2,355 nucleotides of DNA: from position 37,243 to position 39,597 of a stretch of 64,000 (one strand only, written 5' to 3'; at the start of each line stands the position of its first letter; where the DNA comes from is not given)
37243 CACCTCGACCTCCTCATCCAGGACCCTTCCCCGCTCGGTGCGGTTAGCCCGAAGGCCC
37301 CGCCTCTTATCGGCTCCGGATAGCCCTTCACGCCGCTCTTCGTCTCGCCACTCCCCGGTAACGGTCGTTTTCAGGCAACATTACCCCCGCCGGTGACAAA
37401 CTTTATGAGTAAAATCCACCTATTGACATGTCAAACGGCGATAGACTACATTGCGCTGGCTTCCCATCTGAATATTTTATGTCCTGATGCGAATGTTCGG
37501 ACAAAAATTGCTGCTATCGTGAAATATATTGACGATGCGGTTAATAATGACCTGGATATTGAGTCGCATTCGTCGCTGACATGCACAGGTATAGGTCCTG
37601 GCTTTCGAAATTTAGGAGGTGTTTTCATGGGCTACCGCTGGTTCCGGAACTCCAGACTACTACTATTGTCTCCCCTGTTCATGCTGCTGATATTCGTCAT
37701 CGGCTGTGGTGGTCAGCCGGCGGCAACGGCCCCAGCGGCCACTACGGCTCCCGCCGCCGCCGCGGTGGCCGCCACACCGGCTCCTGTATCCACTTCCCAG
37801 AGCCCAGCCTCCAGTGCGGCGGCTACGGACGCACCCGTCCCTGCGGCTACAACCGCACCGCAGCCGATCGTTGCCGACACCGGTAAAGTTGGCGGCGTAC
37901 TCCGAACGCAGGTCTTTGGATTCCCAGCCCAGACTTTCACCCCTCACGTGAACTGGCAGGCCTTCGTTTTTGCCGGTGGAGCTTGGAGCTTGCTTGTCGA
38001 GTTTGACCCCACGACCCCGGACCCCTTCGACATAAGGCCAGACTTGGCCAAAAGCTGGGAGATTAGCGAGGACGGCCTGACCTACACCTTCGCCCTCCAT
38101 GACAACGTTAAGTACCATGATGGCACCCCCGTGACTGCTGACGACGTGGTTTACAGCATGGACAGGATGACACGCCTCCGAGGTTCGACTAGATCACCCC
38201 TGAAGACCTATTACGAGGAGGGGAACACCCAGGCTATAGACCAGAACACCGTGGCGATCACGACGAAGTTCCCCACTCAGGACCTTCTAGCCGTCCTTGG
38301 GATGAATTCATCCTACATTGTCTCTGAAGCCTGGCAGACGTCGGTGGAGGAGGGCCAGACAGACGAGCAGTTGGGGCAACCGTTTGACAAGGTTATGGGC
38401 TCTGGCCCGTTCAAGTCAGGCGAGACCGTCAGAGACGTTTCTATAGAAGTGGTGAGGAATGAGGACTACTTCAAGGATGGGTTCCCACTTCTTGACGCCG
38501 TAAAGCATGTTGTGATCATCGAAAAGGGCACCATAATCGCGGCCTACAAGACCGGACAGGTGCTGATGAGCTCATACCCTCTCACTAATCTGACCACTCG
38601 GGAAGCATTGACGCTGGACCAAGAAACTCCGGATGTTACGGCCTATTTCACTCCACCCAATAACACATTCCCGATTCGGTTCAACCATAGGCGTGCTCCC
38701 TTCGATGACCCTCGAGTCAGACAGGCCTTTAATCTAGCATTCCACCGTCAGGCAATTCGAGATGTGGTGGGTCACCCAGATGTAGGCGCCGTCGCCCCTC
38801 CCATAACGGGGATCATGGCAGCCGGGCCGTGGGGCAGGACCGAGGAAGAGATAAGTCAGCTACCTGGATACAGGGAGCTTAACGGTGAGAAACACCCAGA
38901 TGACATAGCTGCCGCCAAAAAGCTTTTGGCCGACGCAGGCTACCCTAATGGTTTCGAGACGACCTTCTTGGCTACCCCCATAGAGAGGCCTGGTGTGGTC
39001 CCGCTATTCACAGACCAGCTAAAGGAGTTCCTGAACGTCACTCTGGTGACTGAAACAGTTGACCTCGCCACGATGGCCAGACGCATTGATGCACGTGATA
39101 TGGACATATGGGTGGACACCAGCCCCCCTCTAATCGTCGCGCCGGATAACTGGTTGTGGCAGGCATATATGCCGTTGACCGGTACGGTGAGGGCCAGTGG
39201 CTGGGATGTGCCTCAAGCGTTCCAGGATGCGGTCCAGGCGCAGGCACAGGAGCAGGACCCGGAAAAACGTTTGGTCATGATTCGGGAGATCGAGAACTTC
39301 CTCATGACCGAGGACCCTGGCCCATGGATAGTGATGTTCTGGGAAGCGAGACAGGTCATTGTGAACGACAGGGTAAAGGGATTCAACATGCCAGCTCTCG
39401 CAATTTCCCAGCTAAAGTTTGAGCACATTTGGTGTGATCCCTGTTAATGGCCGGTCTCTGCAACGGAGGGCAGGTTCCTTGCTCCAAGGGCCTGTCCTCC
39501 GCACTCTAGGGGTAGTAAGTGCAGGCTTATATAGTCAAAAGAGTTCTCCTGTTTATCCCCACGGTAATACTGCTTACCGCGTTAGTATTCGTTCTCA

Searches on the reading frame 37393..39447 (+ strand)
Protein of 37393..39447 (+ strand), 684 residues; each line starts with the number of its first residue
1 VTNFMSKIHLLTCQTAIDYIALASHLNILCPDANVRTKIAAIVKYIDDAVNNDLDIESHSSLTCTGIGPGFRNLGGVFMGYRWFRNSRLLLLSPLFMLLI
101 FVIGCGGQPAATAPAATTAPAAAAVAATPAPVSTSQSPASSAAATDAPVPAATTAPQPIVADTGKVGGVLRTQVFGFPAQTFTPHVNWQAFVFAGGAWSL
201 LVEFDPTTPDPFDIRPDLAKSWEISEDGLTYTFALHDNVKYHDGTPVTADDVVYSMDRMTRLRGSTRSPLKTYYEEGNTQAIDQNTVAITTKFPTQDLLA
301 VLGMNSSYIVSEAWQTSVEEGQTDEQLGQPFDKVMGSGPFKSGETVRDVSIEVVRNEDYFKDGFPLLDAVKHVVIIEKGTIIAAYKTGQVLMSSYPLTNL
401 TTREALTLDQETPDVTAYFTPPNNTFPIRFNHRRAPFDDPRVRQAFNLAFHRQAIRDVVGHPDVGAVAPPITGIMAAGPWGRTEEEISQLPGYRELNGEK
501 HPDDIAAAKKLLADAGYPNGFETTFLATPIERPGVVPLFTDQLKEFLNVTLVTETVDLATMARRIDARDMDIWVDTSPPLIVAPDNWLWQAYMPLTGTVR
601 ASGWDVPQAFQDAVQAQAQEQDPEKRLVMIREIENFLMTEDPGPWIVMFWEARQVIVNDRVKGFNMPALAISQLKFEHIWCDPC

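Call 71: search_protein_families(library=pfam, proteins=[window:37393-39447:+], max_evalue=0.001)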
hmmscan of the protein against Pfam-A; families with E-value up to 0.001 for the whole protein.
window:37393-39447:+ (684 aa): 1 family
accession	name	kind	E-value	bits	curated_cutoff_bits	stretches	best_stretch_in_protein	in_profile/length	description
PF00496.27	SBP_bac_5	-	5.6e-67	226.9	32.4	1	214-591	2-360/368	Bacterial extracellular solute-binding proteins, family 5 Middle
